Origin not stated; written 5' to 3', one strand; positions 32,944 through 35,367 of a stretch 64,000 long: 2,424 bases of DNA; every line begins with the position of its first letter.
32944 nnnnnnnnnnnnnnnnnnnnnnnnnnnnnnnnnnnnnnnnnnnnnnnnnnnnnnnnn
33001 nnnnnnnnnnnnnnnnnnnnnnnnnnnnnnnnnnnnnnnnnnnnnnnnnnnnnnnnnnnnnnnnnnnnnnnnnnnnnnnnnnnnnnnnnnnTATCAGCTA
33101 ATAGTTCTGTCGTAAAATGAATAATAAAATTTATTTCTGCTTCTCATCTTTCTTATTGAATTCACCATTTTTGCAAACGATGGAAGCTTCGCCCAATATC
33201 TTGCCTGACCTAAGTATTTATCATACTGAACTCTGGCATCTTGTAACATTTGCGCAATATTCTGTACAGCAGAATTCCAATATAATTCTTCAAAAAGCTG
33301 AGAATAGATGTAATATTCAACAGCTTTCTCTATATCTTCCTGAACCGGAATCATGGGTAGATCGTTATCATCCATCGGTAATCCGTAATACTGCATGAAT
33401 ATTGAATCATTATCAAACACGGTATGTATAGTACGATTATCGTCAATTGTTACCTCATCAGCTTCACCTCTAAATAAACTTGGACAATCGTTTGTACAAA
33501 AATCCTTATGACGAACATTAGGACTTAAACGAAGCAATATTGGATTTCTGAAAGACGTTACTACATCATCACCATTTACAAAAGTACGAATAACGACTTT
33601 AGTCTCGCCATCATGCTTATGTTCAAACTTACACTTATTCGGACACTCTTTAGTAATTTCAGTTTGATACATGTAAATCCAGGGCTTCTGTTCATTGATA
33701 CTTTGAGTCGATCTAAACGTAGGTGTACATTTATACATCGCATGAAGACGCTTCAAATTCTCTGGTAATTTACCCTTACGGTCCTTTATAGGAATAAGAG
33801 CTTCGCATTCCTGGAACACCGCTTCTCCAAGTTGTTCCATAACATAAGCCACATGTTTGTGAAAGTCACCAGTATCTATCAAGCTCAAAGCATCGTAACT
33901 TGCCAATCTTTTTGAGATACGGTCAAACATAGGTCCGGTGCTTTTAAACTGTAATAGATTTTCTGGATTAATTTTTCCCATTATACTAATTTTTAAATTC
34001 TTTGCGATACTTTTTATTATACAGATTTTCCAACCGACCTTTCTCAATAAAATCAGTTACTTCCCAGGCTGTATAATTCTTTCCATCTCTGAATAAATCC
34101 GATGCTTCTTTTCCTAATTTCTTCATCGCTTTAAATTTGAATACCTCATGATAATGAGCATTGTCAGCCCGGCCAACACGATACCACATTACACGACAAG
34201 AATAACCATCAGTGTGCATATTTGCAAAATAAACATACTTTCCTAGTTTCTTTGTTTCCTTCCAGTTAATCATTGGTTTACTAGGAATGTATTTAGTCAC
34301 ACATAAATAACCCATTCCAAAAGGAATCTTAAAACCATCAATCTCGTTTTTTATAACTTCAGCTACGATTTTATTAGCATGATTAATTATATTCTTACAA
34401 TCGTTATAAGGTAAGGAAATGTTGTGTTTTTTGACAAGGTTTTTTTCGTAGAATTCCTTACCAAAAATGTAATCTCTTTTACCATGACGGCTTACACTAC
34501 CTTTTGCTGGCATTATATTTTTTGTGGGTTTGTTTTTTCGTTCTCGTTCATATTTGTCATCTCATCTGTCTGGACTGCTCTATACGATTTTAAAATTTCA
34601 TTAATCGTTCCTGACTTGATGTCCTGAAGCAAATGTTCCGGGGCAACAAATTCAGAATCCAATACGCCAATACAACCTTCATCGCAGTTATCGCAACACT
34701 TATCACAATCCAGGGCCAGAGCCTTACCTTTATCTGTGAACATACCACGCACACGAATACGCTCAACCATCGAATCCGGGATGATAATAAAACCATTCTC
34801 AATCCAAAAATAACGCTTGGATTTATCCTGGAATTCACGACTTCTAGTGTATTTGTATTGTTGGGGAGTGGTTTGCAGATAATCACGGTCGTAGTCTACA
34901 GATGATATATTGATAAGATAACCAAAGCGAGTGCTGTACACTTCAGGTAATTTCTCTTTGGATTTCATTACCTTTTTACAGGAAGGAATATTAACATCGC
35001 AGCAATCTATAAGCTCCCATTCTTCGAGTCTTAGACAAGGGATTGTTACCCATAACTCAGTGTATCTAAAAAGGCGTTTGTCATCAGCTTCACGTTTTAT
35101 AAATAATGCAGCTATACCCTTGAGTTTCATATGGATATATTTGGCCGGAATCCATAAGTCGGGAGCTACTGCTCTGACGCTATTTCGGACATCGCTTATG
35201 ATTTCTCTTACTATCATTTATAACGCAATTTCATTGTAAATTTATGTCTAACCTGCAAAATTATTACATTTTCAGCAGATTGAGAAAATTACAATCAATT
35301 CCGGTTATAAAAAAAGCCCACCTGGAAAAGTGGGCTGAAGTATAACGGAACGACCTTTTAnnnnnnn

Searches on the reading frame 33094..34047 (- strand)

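Call 11: search_protein_families(library=phrogs, proteins=[window:33094-34047:-], max_evalue=0.001)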
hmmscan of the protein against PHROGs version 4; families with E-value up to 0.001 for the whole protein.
window:33094-34047:- (317 aa): 2 families
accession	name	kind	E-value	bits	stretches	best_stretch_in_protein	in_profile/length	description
phrog_34036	-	head and packaging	0.00015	22.1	1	48-279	15-253/290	virion structural protein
phrog_15515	-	unknown function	0.00026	21.4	1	195-294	180-278/322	-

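Call 57: search_protein_families(library=pfam, proteins=[window:33094-34047:-], max_evalue=0.01)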
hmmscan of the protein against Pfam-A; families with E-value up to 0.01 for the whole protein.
window:33094-34047:- (317 aa): 1 family
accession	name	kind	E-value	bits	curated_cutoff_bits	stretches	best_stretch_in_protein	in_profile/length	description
PF24228.1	CrAss_Ring_1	-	1.9e-17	64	27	1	57-312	26-258/272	Phage tail ring protein 1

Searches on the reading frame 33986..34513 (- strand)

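Call 11: search_protein_families(library=phrogs, proteins=[window:33986-34513:-], max_evalue=0.001)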
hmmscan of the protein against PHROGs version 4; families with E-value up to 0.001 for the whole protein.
window:33986-34513:- (175 aa): 1 family
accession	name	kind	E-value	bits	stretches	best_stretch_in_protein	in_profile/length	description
phrog_12177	-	unknown function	0.00013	22.8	0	83-112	98-127/164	-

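Call 57: search_protein_families(library=pfam, proteins=[window:33986-34513:-], max_evalue=0.01)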
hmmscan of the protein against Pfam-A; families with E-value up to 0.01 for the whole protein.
window:33986-34513:- (175 aa): 0 families

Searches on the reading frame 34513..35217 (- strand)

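Call 11: search_protein_families(library=phrogs, proteins=[window:34513-35217:-], max_evalue=0.001)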
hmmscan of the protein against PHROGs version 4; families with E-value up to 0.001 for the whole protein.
window:34513-35217:- (234 aa): 1 family
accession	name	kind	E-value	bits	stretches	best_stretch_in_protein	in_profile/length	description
phrog_9863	-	head and packaging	3.4e-25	90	1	3-229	4-235/236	virion structural protein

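Call 57: search_protein_families(library=pfam, proteins=[window:34513-35217:-], max_evalue=0.01)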
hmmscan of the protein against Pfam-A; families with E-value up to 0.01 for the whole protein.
window:34513-35217:- (234 aa): 1 family
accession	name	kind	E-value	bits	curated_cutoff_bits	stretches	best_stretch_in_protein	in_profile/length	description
PF25702.1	CrAss_Ring_2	-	1.7e-20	74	27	1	5-226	1-209/210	Phage tail ring protein 2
